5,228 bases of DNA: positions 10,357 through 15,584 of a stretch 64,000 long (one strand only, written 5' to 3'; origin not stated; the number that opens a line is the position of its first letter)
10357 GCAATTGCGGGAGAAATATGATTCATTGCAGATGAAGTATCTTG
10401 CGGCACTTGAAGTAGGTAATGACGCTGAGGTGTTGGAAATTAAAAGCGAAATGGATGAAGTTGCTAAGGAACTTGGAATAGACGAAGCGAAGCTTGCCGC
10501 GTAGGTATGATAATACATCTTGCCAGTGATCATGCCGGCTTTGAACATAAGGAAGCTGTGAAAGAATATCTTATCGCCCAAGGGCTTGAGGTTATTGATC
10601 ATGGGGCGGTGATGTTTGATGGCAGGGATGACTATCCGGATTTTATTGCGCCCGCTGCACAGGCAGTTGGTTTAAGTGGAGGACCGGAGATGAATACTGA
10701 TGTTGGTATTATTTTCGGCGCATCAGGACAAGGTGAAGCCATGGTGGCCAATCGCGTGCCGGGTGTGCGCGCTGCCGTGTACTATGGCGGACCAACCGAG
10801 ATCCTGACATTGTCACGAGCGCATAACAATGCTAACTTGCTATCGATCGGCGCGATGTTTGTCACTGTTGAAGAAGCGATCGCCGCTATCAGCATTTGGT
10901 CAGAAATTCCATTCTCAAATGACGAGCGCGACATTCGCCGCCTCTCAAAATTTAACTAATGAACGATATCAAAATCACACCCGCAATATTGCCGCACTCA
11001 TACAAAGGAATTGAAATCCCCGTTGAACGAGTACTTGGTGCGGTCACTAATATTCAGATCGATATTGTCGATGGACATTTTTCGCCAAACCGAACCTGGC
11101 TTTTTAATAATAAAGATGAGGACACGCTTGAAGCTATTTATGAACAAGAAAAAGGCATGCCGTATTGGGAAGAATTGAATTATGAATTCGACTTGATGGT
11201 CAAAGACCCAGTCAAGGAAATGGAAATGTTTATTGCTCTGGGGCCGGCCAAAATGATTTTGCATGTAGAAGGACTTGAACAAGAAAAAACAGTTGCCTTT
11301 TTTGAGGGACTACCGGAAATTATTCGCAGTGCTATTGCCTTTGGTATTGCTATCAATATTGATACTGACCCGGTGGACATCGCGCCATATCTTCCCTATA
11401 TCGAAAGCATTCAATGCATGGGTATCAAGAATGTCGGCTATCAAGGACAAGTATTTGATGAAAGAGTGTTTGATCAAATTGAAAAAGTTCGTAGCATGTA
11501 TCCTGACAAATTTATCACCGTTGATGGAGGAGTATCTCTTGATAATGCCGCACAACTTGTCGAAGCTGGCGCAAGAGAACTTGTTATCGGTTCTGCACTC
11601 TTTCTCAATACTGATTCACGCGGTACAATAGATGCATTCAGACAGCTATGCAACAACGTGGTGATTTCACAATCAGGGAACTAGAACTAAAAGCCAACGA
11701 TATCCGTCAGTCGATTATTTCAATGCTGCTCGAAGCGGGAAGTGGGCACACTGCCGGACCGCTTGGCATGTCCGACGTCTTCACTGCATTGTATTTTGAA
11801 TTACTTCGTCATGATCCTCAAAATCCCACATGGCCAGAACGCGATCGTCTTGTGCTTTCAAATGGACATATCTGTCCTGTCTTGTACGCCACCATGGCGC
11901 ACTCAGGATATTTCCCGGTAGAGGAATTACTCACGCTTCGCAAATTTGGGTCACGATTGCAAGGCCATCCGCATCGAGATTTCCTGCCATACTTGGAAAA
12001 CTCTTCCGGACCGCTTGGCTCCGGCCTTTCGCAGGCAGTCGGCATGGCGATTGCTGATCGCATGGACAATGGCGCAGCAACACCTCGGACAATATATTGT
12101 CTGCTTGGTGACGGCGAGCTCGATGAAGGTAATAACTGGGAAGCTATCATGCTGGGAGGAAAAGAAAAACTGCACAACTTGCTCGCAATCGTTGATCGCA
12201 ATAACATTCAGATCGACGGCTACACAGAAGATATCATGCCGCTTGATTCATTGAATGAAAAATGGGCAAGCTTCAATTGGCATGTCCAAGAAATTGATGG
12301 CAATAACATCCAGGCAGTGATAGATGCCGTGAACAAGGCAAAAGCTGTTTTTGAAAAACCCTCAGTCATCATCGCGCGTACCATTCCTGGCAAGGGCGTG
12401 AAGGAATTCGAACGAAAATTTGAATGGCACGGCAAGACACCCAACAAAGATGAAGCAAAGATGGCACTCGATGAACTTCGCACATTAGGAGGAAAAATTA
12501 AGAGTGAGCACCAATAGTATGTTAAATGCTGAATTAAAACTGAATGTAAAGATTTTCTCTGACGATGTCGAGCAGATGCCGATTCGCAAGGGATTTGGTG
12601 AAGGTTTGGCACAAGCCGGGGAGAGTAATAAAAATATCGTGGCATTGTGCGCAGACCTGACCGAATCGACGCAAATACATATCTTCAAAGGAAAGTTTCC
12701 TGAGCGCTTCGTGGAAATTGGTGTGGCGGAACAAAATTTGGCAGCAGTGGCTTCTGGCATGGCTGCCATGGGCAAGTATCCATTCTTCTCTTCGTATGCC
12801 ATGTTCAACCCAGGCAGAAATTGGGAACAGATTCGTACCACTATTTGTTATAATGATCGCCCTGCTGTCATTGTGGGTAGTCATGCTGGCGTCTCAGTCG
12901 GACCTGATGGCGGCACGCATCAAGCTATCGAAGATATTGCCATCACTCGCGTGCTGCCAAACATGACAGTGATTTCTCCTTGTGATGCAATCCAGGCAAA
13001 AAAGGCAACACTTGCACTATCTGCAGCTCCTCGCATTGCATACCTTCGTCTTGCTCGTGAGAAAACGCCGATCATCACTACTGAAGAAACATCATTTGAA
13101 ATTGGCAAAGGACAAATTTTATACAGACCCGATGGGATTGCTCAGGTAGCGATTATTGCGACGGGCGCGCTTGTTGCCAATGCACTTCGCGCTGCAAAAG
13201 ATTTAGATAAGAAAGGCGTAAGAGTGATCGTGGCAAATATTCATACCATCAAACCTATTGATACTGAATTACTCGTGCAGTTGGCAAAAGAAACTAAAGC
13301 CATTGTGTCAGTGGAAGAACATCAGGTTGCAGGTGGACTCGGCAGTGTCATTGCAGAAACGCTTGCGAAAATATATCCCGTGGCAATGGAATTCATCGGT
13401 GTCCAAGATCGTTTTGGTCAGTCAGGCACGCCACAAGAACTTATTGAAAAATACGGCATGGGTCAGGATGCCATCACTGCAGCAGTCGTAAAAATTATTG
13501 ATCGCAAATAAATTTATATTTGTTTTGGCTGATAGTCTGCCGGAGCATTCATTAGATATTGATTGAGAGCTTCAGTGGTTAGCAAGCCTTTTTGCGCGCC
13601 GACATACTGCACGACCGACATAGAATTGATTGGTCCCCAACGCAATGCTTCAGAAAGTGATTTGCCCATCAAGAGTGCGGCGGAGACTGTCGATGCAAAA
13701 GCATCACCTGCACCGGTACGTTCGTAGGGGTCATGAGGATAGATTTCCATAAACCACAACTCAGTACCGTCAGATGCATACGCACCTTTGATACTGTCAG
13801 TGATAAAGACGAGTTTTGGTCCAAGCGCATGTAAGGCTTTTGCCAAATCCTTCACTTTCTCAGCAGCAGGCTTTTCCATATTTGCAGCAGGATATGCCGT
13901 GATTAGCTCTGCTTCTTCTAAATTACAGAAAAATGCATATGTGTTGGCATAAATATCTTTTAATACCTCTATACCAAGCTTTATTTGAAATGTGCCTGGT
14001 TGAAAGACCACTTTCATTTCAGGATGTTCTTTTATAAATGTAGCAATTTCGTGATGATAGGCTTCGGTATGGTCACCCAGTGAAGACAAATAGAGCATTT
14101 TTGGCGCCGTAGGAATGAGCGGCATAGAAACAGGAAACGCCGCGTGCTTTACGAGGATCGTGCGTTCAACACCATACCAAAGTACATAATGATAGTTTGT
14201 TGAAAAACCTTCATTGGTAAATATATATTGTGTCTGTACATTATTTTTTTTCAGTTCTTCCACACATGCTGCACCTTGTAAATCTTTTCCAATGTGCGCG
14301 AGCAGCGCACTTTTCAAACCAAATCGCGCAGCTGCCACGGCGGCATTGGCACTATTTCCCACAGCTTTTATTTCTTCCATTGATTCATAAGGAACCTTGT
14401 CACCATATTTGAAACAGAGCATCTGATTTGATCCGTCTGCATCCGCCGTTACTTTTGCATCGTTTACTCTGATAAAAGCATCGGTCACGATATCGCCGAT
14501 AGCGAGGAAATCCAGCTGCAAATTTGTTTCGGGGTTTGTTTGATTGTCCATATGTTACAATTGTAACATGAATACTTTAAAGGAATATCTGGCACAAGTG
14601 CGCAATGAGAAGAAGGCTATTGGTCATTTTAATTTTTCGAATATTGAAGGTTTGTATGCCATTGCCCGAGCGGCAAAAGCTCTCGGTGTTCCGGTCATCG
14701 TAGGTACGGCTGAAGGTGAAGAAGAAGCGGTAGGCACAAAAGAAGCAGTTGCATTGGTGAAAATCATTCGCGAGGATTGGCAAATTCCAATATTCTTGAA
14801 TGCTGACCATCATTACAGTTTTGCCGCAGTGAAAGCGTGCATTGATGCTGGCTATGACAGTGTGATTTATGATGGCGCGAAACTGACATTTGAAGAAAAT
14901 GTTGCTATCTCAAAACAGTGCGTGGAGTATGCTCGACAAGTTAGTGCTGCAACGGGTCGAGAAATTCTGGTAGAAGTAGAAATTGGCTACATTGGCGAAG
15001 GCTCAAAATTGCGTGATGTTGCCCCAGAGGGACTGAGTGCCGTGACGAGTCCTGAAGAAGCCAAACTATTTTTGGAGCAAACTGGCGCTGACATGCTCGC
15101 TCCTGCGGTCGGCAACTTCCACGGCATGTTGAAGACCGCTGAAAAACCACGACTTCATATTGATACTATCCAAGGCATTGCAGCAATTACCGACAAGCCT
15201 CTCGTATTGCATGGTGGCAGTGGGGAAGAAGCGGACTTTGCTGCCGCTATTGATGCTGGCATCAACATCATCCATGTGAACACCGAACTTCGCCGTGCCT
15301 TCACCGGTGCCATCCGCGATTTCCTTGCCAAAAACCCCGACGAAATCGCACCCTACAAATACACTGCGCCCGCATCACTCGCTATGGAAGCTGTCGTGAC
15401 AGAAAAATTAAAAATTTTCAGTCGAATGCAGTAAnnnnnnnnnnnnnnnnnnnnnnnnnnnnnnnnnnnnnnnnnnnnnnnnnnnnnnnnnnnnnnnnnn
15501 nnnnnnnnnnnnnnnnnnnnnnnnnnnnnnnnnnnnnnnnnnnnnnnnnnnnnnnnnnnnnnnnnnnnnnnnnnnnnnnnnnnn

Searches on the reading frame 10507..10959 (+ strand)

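Call 11: search_protein_families(library=pfam, proteins=[window:10507-10959:+])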
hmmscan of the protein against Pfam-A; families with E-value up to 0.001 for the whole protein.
window:10507-10959:+ (150 aa): 1 family
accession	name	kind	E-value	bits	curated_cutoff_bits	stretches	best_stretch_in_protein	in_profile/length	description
PF02502.23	LacAB_rpiB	-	2.3e-33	115.5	24.7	1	3-148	1-137/138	Ribose/Galactose Isomerase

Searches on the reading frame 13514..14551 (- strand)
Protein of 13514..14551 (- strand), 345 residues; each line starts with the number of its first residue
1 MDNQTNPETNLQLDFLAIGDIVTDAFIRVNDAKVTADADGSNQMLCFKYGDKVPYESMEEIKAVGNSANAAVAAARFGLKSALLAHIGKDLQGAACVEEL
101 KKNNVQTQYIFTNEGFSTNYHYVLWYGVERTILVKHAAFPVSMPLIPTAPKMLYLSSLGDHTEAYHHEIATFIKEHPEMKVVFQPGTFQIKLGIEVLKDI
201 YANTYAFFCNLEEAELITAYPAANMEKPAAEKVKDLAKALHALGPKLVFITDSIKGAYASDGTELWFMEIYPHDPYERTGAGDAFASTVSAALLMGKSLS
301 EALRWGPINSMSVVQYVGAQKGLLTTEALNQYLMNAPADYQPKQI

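Call 11: search_protein_families(library=pfam, proteins=[window:13514-14551:-])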
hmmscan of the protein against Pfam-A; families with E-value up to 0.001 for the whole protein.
window:13514-14551:- (345 aa): 2 families
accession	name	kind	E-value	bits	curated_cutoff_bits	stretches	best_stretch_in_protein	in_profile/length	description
PF00294.29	PfkB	-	1e-31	110.9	25.8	1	55-323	27-299/302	pfkB family carbohydrate kinase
PF08543.17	Phos_pyr_kin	-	6.7e-05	22.8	27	1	207-305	123-223/246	Phosphomethylpyrimidine kinase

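Call 12: search_protein_families(library=ncbifam, proteins=[window:13514-14551:-])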
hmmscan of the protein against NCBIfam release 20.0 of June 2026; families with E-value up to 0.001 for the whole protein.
window:13514-14551:- (345 aa): 20 families
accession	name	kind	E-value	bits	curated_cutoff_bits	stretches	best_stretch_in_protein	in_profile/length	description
TIGR02152.1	D_ribokin_bact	equivalog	8.5e-27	94.3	299.65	1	61-330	32-297/298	ribokinase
TIGR04382.1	myo_inos_iolC_N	equivalog_domain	3e-20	72.7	300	2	209-333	194-309/309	5-dehydro-2-deoxygluconokinase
NF008353.0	PRK11142.1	equivalog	1.6e-18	67.3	341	1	61-334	36-304/307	ribokinase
NF007321.0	PRK09813.1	equivalog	6.5e-17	61.9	247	2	226-319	167-260/261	fructoselysine 6-kinase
NF041332.1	KDG_KDGal_kin_Halo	equivalog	1.7e-13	50.7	440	2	234-307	211-285/320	bifunctional 2-dehydro-3-deoxygluconokinase/2-dehydro-3-deoxygalactonokinase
TIGR02198.1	rfaE_dom_I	equivalog_domain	3.6e-13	49.3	345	1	200-321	187-304/315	D-glycero-beta-D-manno-heptose-7-phosphate kinase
NF006957.1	PRK09434.1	equivalog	2.4e-11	43.7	450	1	53-118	15-81/302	fructokinase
NF040938.1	KDG_KDGal_kin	equivalog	6.2e-11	41.9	400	1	232-333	202-303/305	bifunctional 2-dehydro-3-deoxygluconokinase/2-dehydro-3-deoxygalactonokinase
NF053626.1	RibKinHalex1628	equivalog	1.1e-10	41.5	330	1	65-124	39-98/293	ATP-dependent ribose-1-phosphate kinase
TIGR03168.1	1-PFK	subfamily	3e-10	39.5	216.4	1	225-320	193-288/305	hexose kinase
TIGR03828.1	pfkB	equivalog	3.7e-09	36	292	1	224-319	192-287/305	1-phosphofructokinase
NF041633.1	trifunc_aldol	exception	2.1e-08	33.1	700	1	62-113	271-322/580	KHG/KDPG aldolase/sugar kinase fusion protein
NF047869.1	myo_kin_aldol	exception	4e-08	32.1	600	1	65-111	40-86/586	bifunctional 5-dehydro-2-deoxygluconokinase/5-dehydro-2-deoxyphosphogluconate aldolase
NF008454.0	PRK11316.1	equivalog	8.1e-08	31.3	521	0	209-320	194-301/475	bifunctional D-glycero-beta-D-manno-heptose-7-phosphate kinase/D-glycero-beta-D-manno-heptose 1-phosphate adenylyltransferase HldE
NF005491.0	PRK07105.1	equivalog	2.4e-07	30.4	231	1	198-304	133-244/286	pyridoxamine kinase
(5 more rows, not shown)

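Call 14: find_related_loci(query=window:13514-14551:-, collection=genome_contigs, flank=3000)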
Query window:13514-14551:- (345 aa) in genome_contigs; peptide patterns used: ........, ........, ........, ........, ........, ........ (x = any residue, [..] = any of these).
599 stretches matched a pattern (row limit reached: there are more); 565 encode a relative of the query (tblastn E <= 1e-3); the best 80 are kept; 80 distinct loci.
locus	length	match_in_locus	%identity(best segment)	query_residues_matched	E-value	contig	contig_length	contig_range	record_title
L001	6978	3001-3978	79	10-343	2e-177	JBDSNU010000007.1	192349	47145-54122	MAG: Candidatus Paceibacterota bacterium isolate cluster1_bin.423 k127_4614569, whole genome shotgun sequence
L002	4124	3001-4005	77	8-343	8e-176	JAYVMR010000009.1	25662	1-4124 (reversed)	MAG: Candidatus Nomurabacteria bacterium isolate GL61_DN_metabat_25 GL61_DN_metabat_25_8, whole genome shotgun sequence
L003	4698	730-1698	70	12-343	3e-156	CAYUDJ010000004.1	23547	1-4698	MAG TPA_asm: uncultured Candidatus Saccharibacteria bacterium isolate SRP219642_co5_29 genome assembly, contig: NODE_298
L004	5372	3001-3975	71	12-342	7e-155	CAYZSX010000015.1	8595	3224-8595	MAG TPA_asm: uncultured Candidatus Saccharibacteria bacterium isolate SRP133034_co1_51 genome assembly, contig: NODE_715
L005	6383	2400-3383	68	10-345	2e-154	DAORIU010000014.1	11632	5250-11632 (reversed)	MAG TPA_asm: Candidatus Paceibacterota bacterium isolate AMR_MDS_5569 NODE_944_length_11632_cov_7.778613, whole genome s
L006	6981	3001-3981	70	10-342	8e-154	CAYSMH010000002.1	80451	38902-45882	MAG TPA_asm: uncultured Candidatus Saccharibacteria bacterium isolate SRP286056_co3_445 genome assembly, contig: NODE_10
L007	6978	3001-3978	69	12-345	3e-153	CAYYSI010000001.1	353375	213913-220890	MAG TPA_asm: uncultured Candidatus Saccharibacteria bacterium isolate SRP296810_co1_396 genome assembly, contig: NODE_15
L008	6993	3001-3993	67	5-343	5e-150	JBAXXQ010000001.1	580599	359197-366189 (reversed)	MAG: bacterium isolate ELA743 MAG743_1, whole genome shotgun sequence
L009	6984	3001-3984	66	10-345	2e-149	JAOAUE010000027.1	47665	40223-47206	MAG: Candidatus Paceibacterota bacterium isolate AF21_PE0_T2_S1_39_14 T2_S1_539_length_47665_cov_8, whole genome shotgun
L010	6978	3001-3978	67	12-345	3e-149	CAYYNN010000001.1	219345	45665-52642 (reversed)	MAG TPA_asm: uncultured Candidatus Saccharibacteria bacterium isolate SRP285395_co2_171 genome assembly, contig: NODE_56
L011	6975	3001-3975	68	13-345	6e-148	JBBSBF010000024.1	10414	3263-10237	MAG: Candidatus Paceibacteria bacterium isolate La6_metabat2.104 La6_metabat2.104_K_282577_L_10414_cov_11.0000, whole ge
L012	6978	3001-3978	67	10-343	2e-145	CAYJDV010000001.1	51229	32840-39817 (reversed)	MAG TPA_asm: uncultured Candidatus Saccharibacteria bacterium isolate ERP123247_co1_29 genome assembly, contig: NODE_328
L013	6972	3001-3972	64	14-345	2e-144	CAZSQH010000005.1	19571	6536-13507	MAG TPA_asm: uncultured Candidatus Saccharibacteria bacterium isolate SRP342105_co1_312 genome assembly, contig: NODE_36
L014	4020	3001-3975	64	10-342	5e-145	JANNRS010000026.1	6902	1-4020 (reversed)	MAG: Candidatus Paceibacterota bacterium isolate SOY_31_metabat_326 SOY_31_k141_1151343, whole genome shotgun sequence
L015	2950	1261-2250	63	6-343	2e-149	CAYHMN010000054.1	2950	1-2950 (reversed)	MAG TPA_asm: uncultured Candidatus Saccharibacteria bacterium isolate ERP119705_co13_453 genome assembly, contig: NODE_4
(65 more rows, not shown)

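Call 35: find_related_loci(query=window:13514-14551:-, collection=metagenome_contigs, flank=1500)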
Query window:13514-14551:- (345 aa) in metagenome_contigs; peptide patterns used: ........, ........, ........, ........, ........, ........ (x = any residue, [..] = any of these).
600 stretches matched a pattern (row limit reached: there are more); 527 encode a relative of the query (tblastn E <= 1e-3); the best 80 are kept; 80 distinct loci.
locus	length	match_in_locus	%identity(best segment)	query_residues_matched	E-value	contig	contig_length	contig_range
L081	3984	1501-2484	64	10-345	4e-151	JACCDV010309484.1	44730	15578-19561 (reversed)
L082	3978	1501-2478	66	10-343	6e-151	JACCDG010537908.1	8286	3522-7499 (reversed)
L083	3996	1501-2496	64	6-345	1e-140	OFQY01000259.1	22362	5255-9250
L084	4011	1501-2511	61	1-345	3e-138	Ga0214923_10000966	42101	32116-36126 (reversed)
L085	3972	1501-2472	58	13-345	7e-130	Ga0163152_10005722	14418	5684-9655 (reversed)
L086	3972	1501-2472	58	13-345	7e-130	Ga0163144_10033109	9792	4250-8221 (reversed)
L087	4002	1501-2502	57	6-345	1e-129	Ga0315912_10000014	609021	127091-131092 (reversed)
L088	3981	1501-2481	58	12-345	2e-127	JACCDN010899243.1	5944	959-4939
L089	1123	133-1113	59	12-345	9e-140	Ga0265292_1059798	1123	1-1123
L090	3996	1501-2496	57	6-345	6e-127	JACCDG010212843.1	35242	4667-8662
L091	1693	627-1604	58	13-345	3e-136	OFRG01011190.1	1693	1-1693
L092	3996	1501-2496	56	6-345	7e-125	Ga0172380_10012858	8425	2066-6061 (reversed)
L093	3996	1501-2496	56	6-345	1e-124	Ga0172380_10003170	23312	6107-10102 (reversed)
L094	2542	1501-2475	56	14-345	5e-129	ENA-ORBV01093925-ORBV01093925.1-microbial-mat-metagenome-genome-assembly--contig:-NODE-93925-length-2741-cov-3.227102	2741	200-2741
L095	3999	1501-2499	56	13-345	4e-122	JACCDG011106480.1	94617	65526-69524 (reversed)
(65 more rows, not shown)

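Call 41: search_solved_structures(query=window:13514-14551:-, max_evalue=0.00001)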
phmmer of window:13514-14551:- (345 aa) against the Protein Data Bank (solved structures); distinct sequences matched with E-value up to 0.00001: 19.
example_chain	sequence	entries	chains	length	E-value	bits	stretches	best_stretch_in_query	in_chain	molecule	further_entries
5zwy_A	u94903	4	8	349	3.9e-10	42.6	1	65-120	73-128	Ribokinase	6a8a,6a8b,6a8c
3ewm_A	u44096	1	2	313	7.7e-10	41.6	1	64-134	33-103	Uncharacterized sugar kinase PH1459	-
3h49_A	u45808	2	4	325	9.2e-10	41.3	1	61-333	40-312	Ribokinase | Uncharacterized sugar kinase ydjH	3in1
3gbu_A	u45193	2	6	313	1.3e-09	40.8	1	64-134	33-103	Uncharacterized sugar kinase PH1459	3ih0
1gqt_A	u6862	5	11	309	2.9e-09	39.7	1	63-333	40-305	RIBOKINASE | PROTEIN (RIBOKINASE)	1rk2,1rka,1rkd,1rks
3pl2_A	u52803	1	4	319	1.2e-08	37.7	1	65-119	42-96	Sugar kinase, ribokinase family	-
3hj6_A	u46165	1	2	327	1.8e-08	37.1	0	237-320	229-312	Fructokinase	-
3ry7_A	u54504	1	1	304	1.9e-08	37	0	211-331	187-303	Ribokinase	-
6wjz_A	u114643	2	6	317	3.2e-08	36.3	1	65-304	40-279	Ribokinase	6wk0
5byc_A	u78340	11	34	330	3.6e-08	36.1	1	65-304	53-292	Ribokinase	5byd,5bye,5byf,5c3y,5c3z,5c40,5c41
2fv7_A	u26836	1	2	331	3.8e-08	36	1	65-303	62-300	Ribokinase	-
8cqx_A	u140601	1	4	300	5.7e-08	35.5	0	212-323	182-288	Ribokinase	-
6znx_A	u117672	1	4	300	6e-08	35.4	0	212-323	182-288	Ribokinase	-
1v19_A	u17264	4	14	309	5e-07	32.3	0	60-120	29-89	2-KETO-3-DEOXYGLUCONATE KINASE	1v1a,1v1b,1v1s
4du5_A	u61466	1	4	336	8.3e-07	31.6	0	236-330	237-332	PfkB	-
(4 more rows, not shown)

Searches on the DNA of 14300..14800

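Call 36: search_rna_families(source=window, start=14300, end=14800, threshold=evalue, max_evalue=1)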
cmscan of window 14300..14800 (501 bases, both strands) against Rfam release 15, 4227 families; matches with E-value up to 1: 0.
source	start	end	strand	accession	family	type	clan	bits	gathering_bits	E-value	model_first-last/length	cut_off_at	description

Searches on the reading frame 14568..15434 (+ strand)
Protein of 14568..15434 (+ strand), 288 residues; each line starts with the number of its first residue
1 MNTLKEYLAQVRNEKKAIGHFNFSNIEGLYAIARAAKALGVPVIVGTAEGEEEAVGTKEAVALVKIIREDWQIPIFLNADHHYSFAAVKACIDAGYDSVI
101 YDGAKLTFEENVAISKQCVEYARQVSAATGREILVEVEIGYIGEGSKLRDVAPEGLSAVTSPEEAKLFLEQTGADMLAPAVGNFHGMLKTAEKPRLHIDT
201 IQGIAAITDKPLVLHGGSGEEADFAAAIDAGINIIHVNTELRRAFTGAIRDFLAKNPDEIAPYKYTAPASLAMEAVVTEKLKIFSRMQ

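Call 11: search_protein_families(library=pfam, proteins=[window:14568-15434:+])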
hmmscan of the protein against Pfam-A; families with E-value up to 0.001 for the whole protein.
window:14568-15434:+ (288 aa): 1 family
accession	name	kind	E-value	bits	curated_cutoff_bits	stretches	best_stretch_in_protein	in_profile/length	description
PF01116.26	F_bP_aldolase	-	1.4e-68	231.9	25.5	1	3-285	2-273/277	Fructose-bisphosphate aldolase class-II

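Call 12: search_protein_families(library=ncbifam, proteins=[window:14568-15434:+])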
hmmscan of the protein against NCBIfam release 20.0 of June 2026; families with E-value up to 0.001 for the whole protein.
window:14568-15434:+ (288 aa): 20 families
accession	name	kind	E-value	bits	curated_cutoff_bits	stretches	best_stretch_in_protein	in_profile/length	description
TIGR01859.1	fruc_bis_ald_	equivalog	5.9e-64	216.5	343.05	1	4-285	4-277/282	class II fructose-1,6-bisphosphate aldolase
NF009497.0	PRK12857.1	equivalog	7.4e-60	202.6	423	1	3-285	5-279/284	class II fructose-1,6-bisphosphate aldolase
NF006626.0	PRK09195.1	subfamily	6.4e-58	196.1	384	1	5-283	7-277/284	tagatose-bisphosphate aldolase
TIGR00167.1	cbbA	subfamily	1.1e-57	195.6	215.6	1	3-285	5-285/290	ketose-bisphosphate aldolase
NF009374.0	PRK12737.1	subfamily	7.4e-56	189.2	383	1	4-283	6-277/284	tagatose-bisphosphate aldolase subunit GatY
TIGR01858.1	tag_bisphos_ald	equivalog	4e-51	173.8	443.55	1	5-282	5-274/282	tagatose bisphosphate family class II aldolase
NF005823.0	PRK07709.1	equivalog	2.6e-50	171.8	545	1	3-284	5-279/285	class II fructose-bisphosphate aldolase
NF006376.0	PRK08610.1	equivalog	6.3e-49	167.2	527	1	3-285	5-280/286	class II fructose-bisphosphate aldolase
NF006042.0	PRK08185.1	subfamily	3.9e-48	164.2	405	1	3-286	4-280/287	hypothetical protein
NF005943.0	PRK07998.1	equivalog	8.3e-47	160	364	1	6-285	8-276/283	class II aldolase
NF005284.0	PRK06801.1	equivalog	1.7e-42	145.8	406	1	3-285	5-281/286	ketose 1,6-bisphosphate aldolase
NF004493.0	PRK05835.1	equivalog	2.6e-41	141.9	558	2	5-219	6-214/307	class II fructose-bisphosphate aldolase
NF005288.0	PRK06806.1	equivalog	9.8e-40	136.5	396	1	4-285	6-276/281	class II fructose-bisphosphate aldolase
NF009375.0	PRK12738.1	equivalog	1.2e-39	136.3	542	1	7-284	9-278/286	tagatose-bisphosphate aldolase subunit KbaY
NF005481.0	PRK07084.1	equivalog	2.6e-38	132.1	511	2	5-228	16-239/324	class II fructose-bisphosphate aldolase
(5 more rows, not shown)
